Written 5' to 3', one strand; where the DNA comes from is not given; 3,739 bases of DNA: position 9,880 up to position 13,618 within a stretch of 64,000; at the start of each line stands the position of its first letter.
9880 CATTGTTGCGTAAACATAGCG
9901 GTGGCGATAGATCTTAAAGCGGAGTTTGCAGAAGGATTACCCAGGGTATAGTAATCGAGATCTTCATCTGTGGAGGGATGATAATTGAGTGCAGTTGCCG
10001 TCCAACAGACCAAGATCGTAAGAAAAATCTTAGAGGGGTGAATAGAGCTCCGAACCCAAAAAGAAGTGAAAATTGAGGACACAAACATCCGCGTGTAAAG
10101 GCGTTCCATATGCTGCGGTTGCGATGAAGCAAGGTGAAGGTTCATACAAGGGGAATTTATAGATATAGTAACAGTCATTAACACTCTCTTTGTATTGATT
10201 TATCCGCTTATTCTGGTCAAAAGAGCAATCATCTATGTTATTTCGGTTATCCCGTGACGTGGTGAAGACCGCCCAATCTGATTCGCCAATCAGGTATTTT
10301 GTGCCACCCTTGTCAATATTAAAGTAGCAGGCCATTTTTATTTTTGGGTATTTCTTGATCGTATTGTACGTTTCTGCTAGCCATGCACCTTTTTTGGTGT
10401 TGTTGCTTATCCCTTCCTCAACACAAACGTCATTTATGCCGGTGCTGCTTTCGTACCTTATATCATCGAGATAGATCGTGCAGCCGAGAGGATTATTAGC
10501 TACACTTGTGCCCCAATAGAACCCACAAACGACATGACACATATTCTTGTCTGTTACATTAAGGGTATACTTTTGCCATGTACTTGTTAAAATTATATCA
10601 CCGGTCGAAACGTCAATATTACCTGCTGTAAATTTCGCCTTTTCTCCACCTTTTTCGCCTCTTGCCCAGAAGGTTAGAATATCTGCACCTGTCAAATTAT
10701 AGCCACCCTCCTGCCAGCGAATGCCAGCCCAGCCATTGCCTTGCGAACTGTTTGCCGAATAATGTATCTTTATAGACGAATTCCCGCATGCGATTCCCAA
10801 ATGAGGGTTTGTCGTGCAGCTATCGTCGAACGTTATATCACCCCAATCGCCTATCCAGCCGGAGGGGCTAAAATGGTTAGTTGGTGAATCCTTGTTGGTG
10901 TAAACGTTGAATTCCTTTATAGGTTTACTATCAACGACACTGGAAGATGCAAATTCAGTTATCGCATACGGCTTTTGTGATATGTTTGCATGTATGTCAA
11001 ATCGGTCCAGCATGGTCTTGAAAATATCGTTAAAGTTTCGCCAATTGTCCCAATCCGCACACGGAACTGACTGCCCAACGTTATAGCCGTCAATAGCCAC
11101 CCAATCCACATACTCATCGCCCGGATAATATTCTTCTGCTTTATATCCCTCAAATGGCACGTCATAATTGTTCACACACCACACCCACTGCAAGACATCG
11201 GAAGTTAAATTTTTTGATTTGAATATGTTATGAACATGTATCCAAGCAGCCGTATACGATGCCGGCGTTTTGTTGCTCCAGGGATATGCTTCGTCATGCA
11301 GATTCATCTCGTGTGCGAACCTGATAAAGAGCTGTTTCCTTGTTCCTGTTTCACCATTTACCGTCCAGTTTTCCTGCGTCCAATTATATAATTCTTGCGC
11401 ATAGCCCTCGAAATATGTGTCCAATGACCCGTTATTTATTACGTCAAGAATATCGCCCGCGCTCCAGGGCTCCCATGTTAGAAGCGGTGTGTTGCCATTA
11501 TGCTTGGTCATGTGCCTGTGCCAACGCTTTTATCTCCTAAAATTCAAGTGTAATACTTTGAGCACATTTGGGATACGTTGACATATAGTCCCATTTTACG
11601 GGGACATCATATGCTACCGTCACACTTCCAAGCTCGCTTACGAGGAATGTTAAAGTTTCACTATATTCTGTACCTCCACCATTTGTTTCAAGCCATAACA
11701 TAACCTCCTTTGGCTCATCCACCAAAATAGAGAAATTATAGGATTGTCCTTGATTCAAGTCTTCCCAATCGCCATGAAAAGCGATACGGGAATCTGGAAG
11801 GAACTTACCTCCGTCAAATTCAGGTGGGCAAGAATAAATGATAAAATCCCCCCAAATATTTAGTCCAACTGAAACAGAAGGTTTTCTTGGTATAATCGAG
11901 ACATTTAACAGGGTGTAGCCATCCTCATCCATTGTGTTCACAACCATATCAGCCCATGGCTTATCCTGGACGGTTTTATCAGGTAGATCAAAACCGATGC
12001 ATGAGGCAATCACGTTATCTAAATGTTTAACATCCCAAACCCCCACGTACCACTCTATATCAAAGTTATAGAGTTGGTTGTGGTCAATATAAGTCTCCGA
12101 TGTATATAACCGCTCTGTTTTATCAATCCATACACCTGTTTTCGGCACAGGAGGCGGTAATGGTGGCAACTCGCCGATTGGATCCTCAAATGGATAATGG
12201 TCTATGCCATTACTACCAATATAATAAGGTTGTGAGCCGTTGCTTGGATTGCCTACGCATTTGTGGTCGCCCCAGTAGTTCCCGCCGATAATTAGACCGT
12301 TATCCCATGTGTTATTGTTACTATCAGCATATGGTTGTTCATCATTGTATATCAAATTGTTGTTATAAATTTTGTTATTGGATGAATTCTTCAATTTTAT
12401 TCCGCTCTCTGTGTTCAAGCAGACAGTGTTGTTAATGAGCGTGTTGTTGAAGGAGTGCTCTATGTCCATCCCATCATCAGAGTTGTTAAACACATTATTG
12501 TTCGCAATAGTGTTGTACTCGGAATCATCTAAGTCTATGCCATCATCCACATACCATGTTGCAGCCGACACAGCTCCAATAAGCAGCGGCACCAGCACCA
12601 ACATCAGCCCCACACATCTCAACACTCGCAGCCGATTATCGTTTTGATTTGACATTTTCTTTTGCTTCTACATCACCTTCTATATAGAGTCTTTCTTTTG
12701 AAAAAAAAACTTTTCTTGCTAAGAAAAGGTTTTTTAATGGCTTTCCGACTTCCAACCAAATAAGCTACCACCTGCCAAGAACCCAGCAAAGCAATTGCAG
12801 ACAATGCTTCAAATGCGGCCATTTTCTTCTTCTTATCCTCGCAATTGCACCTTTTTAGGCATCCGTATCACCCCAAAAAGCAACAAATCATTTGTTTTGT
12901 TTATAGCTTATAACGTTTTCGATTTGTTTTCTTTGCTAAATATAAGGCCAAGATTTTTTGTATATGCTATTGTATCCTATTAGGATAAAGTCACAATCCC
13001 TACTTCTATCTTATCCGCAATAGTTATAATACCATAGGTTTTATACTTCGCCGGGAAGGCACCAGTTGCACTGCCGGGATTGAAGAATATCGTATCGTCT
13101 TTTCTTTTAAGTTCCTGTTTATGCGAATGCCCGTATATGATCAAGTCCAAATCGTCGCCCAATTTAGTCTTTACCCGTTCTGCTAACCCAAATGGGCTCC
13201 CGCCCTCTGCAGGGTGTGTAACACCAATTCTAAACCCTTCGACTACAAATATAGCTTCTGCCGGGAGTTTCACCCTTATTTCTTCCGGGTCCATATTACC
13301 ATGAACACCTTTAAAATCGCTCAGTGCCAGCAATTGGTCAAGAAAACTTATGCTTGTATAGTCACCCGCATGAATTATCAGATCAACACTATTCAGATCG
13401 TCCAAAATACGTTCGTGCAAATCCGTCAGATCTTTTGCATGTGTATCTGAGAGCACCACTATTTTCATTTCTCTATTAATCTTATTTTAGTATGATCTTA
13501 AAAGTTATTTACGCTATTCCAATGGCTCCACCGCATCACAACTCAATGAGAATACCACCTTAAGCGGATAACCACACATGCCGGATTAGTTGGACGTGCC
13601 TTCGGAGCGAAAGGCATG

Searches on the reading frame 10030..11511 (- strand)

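Call 66: search_protein_families(library=pfam, proteins=[window:10030-11511:-], max_evalue=0.001)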
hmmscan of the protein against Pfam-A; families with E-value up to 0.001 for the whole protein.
window:10030-11511:- (493 aa): 1 family
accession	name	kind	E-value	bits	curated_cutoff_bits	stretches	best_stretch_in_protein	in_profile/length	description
PF02156.21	Glyco_hydro_26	-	3.9e-05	23.6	20.2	1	63-165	155-249/311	Glycosyl hydrolase family 26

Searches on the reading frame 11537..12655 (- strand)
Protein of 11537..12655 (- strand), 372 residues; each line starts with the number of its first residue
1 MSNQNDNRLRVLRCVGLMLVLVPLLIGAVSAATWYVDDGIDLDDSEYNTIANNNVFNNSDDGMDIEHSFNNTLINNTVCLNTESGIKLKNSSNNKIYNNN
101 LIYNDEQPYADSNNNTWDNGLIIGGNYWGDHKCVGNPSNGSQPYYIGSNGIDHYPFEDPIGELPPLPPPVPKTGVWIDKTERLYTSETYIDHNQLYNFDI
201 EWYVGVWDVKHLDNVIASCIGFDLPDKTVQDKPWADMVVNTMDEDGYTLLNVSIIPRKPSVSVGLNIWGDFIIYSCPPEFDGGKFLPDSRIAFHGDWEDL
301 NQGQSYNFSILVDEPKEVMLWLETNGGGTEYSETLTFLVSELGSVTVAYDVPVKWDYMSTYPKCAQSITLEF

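Call 66: search_protein_families(library=pfam, proteins=[window:11537-12655:-], max_evalue=0.001)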
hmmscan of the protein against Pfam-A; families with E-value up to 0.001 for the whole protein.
window:11537-12655:- (372 aa): 2 families
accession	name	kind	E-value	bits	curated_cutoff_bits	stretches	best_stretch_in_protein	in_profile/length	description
PF05048.19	NosD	-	2.2e-15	57.1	23.6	1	38-132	106-211/212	Periplasmic copper-binding protein (NosD)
PF13229.12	Beta_helix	-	2.3e-10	40.8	25.9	1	37-118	23-106/158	Right handed beta helix region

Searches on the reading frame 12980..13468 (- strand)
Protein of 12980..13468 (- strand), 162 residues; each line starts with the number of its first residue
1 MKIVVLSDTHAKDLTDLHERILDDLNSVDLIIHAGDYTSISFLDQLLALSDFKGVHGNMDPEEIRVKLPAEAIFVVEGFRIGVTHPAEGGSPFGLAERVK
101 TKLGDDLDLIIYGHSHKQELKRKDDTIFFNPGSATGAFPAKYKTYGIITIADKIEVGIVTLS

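Call 4: search_protein_families(library=pfam, proteins=[window:12980-13468:-], max_evalue=0.1)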
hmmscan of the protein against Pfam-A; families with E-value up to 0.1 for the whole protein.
window:12980-13468:- (162 aa): 2 families
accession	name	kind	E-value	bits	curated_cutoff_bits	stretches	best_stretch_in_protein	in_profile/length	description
PF12850.12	Metallophos_2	-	2e-35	122.5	27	1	1-152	1-153/154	Calcineurin-like phosphoesterase superfamily domain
PF00149.33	Metallophos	-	4.6e-09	37.4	21.5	1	1-70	1-82/191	Calcineurin-like phosphoesterase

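Call 7: find_encoding_contigs(protein=window:12980-13468:-, flank=10000, max_places=10)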
Protein window:12980-13468:- (162 aa): 1 contig read that carries it; 1 place shown.
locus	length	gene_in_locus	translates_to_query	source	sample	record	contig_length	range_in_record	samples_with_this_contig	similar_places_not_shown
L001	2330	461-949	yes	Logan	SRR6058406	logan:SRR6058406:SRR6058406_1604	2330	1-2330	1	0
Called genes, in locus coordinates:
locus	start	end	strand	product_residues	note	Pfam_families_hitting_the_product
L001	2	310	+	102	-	?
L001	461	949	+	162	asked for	PF00149:Metallophos (weak), PF12850:Metallophos_2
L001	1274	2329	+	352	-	?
